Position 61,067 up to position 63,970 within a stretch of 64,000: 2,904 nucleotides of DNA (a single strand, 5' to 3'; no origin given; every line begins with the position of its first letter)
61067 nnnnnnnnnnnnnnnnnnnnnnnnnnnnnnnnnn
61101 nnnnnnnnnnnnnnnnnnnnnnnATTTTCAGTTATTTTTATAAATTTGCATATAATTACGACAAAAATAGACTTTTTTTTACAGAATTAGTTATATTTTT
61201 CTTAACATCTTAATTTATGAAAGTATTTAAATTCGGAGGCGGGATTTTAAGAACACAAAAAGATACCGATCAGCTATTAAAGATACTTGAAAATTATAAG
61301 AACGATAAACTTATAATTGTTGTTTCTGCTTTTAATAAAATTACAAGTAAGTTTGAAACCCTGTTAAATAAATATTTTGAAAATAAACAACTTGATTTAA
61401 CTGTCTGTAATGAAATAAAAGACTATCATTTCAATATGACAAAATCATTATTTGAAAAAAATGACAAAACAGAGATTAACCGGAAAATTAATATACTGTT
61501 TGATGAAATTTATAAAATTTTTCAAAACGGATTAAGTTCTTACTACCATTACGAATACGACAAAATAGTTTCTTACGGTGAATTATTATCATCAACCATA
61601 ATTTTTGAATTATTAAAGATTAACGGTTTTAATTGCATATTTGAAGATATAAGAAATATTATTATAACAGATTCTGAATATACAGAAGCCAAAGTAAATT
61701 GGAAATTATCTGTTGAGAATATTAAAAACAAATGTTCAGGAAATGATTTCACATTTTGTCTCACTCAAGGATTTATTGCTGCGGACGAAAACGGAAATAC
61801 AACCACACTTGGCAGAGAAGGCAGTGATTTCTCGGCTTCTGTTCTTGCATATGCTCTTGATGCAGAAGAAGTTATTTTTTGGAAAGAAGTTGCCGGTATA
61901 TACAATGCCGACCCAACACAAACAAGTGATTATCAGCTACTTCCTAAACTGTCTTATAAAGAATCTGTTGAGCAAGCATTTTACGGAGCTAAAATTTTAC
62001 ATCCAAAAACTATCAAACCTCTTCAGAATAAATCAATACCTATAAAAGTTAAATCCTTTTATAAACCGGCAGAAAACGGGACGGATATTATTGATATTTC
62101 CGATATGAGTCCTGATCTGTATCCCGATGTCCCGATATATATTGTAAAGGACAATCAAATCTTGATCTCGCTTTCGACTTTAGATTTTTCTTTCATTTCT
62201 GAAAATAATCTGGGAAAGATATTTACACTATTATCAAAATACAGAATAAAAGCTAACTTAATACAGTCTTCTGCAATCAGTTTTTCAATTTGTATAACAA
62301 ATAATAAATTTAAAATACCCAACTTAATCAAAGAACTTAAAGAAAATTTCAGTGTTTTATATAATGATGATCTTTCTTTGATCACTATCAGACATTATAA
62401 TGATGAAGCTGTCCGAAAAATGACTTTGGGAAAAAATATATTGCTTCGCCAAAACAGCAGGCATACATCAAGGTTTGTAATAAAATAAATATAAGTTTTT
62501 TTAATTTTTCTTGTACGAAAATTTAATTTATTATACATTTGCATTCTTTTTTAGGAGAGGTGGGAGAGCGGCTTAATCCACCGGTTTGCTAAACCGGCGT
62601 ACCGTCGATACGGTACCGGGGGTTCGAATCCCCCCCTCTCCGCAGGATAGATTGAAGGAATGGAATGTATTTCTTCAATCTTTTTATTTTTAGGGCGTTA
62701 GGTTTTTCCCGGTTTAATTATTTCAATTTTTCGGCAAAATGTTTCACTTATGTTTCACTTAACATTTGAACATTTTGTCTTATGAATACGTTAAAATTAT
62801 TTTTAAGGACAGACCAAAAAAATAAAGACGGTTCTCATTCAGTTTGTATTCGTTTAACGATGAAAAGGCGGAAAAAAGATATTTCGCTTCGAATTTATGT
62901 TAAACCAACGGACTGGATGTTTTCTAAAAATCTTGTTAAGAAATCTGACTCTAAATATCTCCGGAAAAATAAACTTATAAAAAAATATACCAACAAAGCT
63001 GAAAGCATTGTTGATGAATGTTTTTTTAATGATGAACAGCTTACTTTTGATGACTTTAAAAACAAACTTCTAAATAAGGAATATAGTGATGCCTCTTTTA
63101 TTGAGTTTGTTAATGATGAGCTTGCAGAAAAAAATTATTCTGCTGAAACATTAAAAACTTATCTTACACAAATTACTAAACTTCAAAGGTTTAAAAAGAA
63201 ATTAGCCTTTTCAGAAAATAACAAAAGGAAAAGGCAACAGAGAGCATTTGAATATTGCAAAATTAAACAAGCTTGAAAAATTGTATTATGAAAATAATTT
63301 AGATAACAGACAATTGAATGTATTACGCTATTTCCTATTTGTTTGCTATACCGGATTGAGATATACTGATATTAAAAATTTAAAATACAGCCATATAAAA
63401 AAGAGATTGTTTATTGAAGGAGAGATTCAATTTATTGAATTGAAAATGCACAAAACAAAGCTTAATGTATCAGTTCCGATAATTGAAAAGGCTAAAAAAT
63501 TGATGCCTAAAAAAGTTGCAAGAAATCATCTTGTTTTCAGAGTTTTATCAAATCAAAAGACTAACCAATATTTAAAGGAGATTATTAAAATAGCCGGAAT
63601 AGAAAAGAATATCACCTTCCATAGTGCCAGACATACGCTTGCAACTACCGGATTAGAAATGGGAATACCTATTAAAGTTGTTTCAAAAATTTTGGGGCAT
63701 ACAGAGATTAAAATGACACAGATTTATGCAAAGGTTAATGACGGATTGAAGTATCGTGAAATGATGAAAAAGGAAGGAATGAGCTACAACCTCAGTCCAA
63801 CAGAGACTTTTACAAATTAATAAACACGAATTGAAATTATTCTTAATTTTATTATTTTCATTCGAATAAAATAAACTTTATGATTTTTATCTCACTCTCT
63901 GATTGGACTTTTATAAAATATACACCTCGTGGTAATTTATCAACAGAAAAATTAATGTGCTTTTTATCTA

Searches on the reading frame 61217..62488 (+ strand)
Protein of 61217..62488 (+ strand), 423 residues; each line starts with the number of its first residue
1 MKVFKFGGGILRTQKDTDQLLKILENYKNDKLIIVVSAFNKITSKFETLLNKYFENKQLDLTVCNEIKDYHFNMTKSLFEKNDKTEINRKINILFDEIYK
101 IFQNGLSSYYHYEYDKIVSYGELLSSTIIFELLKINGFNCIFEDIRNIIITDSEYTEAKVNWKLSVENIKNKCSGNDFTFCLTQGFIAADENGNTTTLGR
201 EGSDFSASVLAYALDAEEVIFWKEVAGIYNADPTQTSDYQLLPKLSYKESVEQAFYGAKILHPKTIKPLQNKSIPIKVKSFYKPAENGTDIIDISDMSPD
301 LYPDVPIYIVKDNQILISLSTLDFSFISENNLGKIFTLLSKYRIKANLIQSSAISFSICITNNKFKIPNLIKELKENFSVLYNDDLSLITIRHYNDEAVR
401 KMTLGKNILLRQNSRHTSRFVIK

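Call 69: search_protein_families(library=pfam, proteins=[window:61217-62488:+], max_evalue=0.0001)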
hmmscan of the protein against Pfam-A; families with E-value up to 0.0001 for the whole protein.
window:61217-62488:+ (423 aa): 1 family
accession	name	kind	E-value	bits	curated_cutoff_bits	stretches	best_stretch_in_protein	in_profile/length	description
PF00696.33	AA_kinase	-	7.1e-33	114.7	24.9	1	2-279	3-233/234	Amino acid kinase family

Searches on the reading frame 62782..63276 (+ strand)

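Call 69: search_protein_families(library=pfam, proteins=[window:62782-63276:+], max_evalue=0.0001)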
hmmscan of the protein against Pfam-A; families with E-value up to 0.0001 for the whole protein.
window:62782-63276:+ (164 aa): 1 family
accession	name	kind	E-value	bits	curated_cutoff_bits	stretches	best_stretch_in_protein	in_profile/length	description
PF17293.8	Arm-DNA-bind_5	-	1.6e-14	54.6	22.6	1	7-92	2-86/87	Arm DNA-binding domain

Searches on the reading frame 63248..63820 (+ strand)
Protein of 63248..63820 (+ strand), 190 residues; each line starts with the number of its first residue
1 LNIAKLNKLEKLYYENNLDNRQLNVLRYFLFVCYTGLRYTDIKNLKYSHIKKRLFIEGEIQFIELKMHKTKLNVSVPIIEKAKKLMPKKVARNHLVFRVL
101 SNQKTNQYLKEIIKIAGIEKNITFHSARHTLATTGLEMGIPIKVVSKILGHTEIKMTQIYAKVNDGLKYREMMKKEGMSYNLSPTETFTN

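Call 69: search_protein_families(library=pfam, proteins=[window:63248-63820:+], max_evalue=0.0001)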
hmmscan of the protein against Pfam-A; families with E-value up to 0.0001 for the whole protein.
window:63248-63820:+ (190 aa): 1 family
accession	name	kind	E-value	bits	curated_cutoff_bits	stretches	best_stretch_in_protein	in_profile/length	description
PF00589.27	Phage_integrase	-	3.4e-23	82.7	27.1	1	15-165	14-170/172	Phage integrase family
